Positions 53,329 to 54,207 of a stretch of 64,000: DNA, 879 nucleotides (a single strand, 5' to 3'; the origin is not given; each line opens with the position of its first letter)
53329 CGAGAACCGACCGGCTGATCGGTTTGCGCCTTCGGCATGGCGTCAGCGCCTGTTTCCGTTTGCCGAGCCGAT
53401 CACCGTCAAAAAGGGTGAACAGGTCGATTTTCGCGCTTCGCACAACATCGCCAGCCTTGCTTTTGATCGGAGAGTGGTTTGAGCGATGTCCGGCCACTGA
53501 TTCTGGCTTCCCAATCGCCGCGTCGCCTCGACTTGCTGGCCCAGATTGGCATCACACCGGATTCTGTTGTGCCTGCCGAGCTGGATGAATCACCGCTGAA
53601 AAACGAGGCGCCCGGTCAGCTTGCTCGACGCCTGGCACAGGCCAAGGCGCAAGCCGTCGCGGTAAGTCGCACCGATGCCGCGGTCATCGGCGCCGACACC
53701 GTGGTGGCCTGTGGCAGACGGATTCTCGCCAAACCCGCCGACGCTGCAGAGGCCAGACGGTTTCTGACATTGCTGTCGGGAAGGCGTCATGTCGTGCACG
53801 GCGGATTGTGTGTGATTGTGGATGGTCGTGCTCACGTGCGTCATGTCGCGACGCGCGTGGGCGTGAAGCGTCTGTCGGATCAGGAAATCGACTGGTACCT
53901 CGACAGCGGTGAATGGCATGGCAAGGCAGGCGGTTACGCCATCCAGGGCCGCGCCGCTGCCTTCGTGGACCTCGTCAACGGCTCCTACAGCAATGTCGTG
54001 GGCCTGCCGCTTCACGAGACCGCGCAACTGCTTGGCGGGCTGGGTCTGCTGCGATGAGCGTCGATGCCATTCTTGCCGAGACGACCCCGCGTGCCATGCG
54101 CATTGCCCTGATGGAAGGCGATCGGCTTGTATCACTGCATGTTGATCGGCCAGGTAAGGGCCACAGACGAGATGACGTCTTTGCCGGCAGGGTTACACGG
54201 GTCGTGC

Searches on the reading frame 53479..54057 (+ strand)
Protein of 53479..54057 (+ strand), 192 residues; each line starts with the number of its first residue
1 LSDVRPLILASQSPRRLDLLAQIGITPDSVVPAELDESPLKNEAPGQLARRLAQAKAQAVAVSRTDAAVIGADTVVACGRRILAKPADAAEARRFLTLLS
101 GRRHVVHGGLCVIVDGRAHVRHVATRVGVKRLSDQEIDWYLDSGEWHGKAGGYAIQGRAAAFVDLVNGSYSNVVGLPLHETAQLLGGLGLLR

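Call 6: search_protein_families(library=pfam, proteins=[window:53479-54057:+], max_evalue=0.01)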
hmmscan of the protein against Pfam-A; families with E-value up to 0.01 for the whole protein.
window:53479-54057:+ (192 aa): 1 family
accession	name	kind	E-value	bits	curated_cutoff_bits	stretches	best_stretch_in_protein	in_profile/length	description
PF02545.19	Maf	-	6.5e-60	202.4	27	1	6-186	1-185/187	Maf-like protein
